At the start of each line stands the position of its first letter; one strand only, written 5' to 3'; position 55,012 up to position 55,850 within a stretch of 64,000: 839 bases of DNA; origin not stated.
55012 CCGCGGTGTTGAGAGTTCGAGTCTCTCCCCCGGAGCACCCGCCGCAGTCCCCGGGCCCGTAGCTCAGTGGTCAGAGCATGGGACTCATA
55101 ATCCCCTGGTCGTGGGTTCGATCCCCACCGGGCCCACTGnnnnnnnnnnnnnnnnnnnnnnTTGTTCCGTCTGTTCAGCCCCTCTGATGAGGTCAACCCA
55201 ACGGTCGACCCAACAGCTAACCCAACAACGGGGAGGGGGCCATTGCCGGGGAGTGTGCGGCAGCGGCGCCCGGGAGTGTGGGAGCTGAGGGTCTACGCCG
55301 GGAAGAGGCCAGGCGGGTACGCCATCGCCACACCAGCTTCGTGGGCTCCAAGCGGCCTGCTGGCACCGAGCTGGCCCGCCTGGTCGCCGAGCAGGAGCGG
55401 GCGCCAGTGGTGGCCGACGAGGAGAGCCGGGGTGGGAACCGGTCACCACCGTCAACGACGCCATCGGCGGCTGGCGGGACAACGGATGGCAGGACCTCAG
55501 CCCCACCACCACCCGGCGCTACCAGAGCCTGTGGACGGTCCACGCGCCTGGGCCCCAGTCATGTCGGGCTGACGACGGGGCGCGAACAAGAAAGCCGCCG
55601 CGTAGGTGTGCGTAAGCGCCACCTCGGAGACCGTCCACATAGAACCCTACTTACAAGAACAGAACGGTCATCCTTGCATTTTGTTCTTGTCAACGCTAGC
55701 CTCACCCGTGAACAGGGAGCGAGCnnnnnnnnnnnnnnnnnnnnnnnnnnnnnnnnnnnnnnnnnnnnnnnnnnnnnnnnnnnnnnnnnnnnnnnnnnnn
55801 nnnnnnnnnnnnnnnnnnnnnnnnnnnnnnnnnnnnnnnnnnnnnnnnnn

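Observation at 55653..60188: Lower-GC, tightly coupled cassette built around a DUF692/MNIO enzyme: candidate uncharacterised RiPP-type peptide-modification pathway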

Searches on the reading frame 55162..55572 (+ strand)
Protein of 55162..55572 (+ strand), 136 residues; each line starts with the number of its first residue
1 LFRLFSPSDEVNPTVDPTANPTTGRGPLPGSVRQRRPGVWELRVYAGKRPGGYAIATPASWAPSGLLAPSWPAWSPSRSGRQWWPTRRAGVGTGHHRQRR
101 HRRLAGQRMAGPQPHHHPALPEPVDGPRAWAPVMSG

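Call 5: search_protein_families(library=ncbifam, max_evalue=0.1, proteins=[window:55162-55572:+])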
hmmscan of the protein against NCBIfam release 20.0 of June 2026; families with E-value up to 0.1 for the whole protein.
window:55162-55572:+ (136 aa): 0 families

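Call 36: search_protein_families(library=pfam, max_evalue=1, proteins=[window:55162-55572:+])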
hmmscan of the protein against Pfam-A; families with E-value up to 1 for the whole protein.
window:55162-55572:+ (136 aa): 0 families

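Call 76: search_protein_families(library=pfam, max_evalue=10, proteins=[window:55237-55569:+])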
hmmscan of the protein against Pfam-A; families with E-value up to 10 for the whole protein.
seq(111 aa): 1 family
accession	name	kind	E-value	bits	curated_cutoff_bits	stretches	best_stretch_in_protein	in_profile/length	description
PF15231.11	VCX_VCY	-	0.21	12.9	27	1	50-104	27-84/122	Variable charge X/Y family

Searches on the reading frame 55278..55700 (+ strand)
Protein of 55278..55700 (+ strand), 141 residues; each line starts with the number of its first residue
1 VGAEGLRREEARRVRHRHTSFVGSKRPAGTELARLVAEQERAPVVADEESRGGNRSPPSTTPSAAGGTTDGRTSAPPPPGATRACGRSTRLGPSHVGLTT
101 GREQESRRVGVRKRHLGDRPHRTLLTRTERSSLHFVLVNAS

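Call 36: search_protein_families(library=pfam, max_evalue=1, proteins=[window:55278-55700:+])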
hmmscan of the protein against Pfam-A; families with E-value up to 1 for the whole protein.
window:55278-55700:+ (141 aa): 0 families
